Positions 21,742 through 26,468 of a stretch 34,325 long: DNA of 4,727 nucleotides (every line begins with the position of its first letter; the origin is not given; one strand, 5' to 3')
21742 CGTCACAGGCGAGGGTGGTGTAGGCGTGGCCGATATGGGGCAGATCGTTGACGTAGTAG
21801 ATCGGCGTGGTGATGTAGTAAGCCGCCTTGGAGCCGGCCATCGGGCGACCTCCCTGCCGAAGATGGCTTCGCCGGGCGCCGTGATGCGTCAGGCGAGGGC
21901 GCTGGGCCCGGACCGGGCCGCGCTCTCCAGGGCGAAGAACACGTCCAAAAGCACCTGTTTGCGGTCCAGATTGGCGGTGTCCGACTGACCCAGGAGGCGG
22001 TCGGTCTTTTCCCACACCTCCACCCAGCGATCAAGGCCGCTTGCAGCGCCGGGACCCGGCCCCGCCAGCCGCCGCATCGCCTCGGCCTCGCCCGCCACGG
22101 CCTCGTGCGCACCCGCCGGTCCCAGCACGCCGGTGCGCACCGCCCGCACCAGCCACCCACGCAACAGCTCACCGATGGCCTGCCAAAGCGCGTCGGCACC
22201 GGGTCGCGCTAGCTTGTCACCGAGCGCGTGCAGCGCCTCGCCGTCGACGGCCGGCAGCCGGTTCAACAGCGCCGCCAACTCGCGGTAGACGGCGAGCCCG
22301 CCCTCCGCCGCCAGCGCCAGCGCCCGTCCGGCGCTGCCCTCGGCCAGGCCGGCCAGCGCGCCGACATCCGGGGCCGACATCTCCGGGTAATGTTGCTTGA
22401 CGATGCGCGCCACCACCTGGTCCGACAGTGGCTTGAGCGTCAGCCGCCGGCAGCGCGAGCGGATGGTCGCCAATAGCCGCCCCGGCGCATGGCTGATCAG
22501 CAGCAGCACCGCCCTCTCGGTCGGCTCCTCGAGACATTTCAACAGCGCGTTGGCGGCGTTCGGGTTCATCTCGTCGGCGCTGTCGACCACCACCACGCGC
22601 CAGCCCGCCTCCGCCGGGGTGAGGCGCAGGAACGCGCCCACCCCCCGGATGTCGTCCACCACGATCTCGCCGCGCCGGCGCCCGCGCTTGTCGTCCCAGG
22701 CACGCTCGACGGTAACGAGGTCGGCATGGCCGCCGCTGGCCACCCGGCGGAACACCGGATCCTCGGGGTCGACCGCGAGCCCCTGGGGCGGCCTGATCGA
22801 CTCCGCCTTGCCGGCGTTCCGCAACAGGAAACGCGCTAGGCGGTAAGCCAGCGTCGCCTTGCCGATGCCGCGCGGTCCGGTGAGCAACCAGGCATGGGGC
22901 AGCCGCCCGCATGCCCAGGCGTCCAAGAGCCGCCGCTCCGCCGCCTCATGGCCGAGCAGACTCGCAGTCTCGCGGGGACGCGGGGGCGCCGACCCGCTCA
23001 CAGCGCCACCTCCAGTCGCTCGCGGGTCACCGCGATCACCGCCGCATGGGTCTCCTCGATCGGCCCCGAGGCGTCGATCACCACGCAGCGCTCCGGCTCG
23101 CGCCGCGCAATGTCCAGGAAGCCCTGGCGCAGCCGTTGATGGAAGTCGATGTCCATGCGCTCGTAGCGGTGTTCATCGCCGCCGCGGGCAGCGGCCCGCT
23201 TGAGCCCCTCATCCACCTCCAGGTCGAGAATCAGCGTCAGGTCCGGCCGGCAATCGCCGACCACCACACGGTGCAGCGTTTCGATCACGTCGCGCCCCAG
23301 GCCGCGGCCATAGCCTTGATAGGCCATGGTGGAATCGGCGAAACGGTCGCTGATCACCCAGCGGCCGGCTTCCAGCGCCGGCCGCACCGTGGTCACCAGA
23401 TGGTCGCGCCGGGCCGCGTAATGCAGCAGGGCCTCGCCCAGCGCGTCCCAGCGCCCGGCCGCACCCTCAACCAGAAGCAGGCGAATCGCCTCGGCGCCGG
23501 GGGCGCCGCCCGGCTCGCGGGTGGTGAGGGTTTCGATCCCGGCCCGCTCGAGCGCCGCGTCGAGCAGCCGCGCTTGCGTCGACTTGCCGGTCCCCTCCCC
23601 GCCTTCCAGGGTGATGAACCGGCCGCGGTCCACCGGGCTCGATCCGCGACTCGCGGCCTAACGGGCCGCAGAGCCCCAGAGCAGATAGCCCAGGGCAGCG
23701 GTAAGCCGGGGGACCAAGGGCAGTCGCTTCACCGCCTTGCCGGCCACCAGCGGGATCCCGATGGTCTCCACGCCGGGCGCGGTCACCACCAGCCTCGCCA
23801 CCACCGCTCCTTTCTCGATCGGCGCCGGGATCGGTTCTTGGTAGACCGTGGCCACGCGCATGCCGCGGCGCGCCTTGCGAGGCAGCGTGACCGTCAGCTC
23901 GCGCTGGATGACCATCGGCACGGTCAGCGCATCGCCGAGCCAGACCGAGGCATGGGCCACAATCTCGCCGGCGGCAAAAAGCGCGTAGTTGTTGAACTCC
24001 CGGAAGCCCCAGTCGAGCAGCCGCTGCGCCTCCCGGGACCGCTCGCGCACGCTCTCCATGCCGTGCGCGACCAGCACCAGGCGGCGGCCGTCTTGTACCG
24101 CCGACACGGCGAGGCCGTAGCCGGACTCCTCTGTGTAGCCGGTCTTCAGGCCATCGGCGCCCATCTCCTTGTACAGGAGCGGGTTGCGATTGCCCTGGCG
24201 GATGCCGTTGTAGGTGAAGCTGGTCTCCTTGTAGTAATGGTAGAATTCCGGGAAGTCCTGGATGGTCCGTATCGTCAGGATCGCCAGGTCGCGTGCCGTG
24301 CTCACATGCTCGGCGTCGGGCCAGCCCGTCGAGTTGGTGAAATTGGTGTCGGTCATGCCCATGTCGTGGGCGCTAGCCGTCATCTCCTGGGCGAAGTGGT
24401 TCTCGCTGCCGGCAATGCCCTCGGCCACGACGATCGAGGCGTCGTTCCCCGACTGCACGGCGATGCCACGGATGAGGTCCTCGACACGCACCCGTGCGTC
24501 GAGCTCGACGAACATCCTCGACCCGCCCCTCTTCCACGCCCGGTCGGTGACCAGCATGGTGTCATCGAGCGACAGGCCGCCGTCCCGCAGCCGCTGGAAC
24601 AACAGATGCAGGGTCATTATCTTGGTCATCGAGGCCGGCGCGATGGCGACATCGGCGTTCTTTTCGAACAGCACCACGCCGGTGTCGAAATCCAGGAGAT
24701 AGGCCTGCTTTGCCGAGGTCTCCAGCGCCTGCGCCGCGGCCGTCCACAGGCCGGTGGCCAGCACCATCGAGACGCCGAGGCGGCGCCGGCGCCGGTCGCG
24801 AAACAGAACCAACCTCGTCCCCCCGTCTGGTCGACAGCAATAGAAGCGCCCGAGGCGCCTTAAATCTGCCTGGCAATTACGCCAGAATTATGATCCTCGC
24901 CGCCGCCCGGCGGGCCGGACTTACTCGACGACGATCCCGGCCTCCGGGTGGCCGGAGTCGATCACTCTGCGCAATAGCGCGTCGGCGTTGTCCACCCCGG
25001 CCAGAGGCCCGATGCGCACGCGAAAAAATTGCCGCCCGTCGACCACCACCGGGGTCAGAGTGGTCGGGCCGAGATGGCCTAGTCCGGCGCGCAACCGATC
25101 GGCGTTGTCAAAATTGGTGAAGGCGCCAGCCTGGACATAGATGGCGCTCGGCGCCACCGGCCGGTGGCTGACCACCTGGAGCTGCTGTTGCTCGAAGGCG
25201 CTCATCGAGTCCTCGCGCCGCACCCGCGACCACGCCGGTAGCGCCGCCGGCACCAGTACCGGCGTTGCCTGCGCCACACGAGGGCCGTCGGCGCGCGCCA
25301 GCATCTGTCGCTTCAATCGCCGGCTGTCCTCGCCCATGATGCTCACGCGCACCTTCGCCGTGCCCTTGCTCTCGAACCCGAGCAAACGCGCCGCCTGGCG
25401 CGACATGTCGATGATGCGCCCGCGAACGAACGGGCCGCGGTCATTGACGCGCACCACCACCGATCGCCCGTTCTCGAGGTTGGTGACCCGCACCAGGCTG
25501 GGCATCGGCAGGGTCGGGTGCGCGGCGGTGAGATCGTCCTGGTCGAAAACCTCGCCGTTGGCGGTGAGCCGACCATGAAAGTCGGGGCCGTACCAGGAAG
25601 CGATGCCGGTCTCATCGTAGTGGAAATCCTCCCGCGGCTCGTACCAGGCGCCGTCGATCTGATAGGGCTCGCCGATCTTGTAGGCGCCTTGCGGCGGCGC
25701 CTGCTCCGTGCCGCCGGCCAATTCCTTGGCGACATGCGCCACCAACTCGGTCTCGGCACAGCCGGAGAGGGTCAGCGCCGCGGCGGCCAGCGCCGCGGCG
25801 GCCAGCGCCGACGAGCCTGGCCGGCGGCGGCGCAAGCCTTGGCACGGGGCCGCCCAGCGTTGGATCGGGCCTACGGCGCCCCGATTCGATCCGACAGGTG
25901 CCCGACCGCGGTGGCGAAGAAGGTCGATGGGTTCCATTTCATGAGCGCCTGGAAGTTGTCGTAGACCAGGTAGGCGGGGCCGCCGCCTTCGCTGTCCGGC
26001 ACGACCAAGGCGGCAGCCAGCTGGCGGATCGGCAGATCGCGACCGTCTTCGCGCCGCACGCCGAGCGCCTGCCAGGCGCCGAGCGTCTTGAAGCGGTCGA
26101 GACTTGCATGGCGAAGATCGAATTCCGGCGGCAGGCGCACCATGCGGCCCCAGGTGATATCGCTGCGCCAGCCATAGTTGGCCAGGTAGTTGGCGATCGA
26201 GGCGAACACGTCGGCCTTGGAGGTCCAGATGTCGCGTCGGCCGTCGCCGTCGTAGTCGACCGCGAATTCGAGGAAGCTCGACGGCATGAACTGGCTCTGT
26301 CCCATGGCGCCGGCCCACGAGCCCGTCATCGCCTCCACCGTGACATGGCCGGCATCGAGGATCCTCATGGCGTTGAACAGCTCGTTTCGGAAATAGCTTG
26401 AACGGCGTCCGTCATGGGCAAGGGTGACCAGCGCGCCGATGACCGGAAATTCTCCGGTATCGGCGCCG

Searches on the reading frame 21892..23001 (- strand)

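Call 74: search_protein_families(library=pfam, proteins=[window:21892-23001:-], max_evalue=0.00001)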
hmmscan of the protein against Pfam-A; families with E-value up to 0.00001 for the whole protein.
window:21892-23001:- (370 aa): 1 family
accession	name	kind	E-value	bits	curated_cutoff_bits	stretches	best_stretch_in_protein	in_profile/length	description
PF13177.12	DNA_pol3_delta2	-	4.9e-35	121.3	27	1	18-192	2-160/161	DNA polymerase III, delta subunit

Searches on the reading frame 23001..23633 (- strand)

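Call 74: search_protein_families(library=pfam, proteins=[window:23001-23633:-], max_evalue=0.00001)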
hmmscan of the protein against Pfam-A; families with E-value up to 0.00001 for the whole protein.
window:23001-23633:- (211 aa): 2 families
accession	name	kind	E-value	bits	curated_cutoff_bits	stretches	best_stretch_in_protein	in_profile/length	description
PF02223.23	Thymidylate_kin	-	2.9e-47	161.2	27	1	9-198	1-184/185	Thymidylate kinase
PF13521.12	AAA_28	-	4.7e-06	27.4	27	1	7-170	2-144/164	AAA domain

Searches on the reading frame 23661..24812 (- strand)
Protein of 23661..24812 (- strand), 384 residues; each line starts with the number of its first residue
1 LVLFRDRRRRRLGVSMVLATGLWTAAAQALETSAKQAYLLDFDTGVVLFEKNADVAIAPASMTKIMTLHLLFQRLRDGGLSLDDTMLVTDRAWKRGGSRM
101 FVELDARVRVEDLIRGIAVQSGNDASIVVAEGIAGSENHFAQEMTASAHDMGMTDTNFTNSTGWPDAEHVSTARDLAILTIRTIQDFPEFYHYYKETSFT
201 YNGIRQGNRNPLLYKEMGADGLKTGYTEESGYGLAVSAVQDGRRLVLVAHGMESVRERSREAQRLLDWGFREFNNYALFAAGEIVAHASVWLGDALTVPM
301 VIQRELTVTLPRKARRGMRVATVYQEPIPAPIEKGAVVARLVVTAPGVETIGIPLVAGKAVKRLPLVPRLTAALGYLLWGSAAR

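Call 74: search_protein_families(library=pfam, proteins=[window:23661-24812:-], max_evalue=0.00001)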
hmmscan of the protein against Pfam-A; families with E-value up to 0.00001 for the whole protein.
window:23661-24812:- (384 aa): 3 families
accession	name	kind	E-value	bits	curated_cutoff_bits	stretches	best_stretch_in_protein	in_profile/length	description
PF00768.25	Peptidase_S11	-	3.3e-65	220.3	27.6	1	26-249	4-234/239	D-alanyl-D-alanine carboxypeptidase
PF07943.18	PBP5_C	-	7.8e-14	52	21.2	1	273-363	1-91/91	Penicillin-binding protein 5, C-terminal domain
PF13354.11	Beta-lactamase2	-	1e-13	51.6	22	1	37-180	2-143/214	Beta-lactamase enzyme family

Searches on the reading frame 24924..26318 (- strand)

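Call 74: search_protein_families(library=pfam, proteins=[window:24924-26318:-], max_evalue=0.00001)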
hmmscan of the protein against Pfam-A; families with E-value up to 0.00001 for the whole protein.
window:24924-26318:- (465 aa): 2 families
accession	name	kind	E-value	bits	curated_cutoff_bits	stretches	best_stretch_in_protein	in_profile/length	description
PF03330.24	DPBB_1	-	1.1e-26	93.3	28.8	1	236-325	2-83/83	Lytic transglycolase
PF05036.18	SPOR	-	3.3e-12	47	21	1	390-452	2-64/76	SPOR domain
